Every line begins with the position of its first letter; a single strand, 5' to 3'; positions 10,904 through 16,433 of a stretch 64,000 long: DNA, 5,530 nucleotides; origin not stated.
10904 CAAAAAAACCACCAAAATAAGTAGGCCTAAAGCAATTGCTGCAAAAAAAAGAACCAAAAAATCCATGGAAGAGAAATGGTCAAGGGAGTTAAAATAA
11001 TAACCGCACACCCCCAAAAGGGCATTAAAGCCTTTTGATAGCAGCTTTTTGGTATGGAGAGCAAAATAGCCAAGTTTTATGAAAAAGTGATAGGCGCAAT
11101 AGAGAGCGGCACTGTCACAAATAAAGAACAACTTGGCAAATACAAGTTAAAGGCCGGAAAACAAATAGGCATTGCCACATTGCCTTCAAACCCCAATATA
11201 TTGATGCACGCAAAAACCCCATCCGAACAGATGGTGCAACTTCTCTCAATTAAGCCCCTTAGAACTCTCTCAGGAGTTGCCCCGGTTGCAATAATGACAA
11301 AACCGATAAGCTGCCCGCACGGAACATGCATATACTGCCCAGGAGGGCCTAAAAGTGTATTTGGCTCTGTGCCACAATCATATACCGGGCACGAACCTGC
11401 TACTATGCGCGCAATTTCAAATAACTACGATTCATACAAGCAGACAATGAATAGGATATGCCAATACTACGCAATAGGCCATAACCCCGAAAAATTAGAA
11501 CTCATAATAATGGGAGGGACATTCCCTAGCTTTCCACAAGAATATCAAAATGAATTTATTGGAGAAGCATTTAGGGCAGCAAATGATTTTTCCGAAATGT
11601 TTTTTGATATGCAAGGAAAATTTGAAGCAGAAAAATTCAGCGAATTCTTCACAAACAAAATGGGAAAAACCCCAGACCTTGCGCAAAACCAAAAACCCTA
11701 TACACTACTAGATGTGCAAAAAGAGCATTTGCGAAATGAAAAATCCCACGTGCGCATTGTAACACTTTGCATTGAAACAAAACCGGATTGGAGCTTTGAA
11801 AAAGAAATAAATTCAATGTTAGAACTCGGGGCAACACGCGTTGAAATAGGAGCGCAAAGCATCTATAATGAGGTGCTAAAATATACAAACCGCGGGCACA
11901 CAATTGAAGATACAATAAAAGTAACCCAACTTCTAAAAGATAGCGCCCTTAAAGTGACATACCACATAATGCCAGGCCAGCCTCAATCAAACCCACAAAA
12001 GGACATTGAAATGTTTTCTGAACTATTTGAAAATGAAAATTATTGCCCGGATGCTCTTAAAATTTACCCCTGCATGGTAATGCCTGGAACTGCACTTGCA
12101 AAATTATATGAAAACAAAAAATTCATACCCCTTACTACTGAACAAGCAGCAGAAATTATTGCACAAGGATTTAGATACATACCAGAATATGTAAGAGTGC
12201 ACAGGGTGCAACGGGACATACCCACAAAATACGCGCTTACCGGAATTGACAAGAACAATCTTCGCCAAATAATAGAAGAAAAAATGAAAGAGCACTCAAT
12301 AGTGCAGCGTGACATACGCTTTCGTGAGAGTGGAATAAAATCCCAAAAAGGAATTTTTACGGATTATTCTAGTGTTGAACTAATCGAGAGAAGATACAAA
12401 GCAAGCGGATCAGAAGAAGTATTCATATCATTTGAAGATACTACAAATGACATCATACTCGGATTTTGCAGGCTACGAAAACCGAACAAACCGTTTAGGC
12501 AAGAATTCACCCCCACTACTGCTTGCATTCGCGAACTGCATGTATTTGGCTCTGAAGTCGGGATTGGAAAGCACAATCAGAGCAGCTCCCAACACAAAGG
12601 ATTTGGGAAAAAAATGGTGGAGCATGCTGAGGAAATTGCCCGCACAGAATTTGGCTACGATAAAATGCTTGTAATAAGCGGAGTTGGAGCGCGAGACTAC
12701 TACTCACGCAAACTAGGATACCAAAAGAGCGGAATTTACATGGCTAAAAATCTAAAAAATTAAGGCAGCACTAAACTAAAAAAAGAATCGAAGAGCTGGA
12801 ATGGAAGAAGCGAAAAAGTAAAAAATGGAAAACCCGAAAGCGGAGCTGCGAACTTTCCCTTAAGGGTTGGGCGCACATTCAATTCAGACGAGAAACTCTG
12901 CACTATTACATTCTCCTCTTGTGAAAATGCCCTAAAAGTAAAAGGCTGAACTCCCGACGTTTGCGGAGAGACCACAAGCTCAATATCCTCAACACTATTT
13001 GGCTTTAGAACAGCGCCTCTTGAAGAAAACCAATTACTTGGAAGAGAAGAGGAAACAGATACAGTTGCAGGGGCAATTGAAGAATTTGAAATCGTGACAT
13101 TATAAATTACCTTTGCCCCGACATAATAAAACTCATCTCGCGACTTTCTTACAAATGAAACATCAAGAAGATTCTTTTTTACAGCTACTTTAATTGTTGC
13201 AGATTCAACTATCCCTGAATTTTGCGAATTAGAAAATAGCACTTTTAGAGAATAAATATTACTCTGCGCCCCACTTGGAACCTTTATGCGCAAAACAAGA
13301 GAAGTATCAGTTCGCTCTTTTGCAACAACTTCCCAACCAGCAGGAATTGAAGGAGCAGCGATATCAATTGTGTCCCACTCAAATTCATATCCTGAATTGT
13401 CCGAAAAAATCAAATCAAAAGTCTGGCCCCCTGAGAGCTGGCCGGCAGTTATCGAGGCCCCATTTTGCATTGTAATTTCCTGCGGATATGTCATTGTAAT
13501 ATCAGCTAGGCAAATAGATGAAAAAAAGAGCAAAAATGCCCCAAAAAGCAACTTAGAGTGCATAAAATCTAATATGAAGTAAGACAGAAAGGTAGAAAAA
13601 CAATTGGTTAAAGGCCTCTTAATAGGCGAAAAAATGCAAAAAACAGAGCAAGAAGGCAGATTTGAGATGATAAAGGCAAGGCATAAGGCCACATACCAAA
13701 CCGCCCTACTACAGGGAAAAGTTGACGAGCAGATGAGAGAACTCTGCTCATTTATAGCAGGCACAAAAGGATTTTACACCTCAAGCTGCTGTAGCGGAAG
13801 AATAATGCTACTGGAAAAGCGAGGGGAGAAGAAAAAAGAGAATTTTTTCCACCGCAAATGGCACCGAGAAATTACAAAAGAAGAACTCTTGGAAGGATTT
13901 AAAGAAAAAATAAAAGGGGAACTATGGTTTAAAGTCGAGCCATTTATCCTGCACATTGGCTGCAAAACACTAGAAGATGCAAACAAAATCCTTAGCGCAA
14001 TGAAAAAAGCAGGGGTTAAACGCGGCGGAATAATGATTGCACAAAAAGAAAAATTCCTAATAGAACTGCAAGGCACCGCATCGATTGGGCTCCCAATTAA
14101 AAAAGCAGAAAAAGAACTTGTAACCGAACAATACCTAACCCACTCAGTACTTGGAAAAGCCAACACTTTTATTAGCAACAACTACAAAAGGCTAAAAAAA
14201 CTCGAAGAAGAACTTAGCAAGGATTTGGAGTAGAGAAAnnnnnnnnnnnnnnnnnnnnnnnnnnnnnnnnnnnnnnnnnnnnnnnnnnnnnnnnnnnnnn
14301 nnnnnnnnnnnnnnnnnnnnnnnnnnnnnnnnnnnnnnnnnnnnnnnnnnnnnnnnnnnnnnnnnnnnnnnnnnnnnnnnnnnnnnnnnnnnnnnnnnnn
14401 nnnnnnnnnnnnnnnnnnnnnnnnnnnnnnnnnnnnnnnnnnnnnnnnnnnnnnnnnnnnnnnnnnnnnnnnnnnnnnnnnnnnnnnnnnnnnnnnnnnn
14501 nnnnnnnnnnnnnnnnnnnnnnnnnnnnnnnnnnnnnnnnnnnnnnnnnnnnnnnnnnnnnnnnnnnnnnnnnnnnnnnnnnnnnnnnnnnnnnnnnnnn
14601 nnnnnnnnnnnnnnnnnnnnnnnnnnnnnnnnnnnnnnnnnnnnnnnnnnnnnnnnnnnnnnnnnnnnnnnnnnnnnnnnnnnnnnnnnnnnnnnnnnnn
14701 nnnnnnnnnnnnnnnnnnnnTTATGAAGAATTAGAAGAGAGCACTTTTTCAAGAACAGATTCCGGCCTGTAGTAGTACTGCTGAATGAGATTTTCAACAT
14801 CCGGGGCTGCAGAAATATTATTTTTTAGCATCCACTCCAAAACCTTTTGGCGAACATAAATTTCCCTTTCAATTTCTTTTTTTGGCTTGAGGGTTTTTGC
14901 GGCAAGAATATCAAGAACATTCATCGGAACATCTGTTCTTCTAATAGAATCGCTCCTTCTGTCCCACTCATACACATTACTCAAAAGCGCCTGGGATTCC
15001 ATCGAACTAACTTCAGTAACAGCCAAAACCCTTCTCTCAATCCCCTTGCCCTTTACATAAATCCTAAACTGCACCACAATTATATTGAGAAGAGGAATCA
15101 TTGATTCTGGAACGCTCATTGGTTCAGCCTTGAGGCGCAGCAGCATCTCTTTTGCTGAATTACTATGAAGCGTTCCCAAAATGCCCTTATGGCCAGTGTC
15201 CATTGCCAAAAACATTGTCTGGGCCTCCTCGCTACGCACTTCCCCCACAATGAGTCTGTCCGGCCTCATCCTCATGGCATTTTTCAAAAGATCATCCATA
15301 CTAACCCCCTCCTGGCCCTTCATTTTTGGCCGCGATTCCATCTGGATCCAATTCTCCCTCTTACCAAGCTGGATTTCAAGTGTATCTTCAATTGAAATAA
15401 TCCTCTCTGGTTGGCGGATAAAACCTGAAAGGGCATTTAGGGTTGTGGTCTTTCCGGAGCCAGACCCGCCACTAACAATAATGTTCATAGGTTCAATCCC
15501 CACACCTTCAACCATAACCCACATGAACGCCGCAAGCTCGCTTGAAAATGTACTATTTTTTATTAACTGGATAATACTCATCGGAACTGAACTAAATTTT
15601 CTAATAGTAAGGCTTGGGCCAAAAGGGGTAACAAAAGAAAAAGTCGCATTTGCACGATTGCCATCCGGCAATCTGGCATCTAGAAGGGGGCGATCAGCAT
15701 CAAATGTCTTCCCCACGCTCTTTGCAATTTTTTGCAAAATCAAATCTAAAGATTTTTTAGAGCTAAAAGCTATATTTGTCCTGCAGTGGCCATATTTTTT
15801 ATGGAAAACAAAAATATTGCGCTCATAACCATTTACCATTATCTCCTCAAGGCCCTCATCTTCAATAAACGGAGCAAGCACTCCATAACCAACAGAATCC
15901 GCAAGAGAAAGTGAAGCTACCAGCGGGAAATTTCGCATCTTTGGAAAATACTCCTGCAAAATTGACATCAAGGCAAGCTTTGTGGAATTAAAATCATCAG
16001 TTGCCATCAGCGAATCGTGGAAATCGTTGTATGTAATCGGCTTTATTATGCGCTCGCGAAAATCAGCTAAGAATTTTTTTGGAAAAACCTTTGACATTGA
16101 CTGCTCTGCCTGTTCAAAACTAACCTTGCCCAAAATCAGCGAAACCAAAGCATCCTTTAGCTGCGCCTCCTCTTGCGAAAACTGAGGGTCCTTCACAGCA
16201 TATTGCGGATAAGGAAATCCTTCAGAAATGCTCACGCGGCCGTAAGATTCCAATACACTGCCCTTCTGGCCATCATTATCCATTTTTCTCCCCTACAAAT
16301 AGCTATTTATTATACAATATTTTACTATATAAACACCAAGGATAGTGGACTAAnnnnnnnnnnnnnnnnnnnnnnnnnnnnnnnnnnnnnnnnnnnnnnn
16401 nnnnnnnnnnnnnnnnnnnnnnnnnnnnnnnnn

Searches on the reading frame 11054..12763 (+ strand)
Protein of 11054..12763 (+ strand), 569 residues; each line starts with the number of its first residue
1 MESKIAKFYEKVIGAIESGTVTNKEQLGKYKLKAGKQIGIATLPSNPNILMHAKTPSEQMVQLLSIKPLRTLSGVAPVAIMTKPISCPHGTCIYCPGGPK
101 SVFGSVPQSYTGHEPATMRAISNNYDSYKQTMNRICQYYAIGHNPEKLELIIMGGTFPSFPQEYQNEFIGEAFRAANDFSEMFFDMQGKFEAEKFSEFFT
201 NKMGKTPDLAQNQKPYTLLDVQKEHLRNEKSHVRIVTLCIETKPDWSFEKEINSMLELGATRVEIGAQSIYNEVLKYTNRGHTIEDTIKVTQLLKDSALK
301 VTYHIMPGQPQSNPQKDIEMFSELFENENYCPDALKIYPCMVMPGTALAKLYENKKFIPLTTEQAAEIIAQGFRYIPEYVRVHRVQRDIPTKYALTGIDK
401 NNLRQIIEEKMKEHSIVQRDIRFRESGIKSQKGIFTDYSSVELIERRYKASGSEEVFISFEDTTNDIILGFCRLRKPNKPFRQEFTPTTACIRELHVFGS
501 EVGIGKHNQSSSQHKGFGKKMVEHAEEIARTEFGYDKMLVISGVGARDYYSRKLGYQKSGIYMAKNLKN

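Call 62: search_protein_families(library=pfam, proteins=[window:11054-12763:+], max_evalue=0.001)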
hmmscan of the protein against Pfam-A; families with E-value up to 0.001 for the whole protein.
window:11054-12763:+ (569 aa): 4 families
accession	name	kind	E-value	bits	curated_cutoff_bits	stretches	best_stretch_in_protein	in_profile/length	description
PF16199.10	Radical_SAM_C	-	6.3e-22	77.9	31.9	1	332-413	1-85/85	Radical_SAM C-terminal domain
PF04055.27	Radical_SAM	-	4.6e-13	50.1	29.5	1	219-315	60-157/166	Radical SAM superfamily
PF00583.31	Acetyltransf_1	-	5.5e-06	27.1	20.7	1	452-556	31-116/116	Acetyltransferase (GNAT) family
PF23613.1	ELP3_N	-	9e-05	22.8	27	1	8-71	4-69/70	ELP3 N-terminal domain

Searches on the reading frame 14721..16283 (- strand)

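Call 62: search_protein_families(library=pfam, proteins=[window:14721-16283:-], max_evalue=0.001)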
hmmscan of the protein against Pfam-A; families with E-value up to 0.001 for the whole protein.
window:14721-16283:- (520 aa): 1 family
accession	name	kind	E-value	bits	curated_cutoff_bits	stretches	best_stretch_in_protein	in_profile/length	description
PF00437.27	T2SSE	-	1e-41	143.3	24.9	1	134-396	6-265/370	Type II/IV secretion system protein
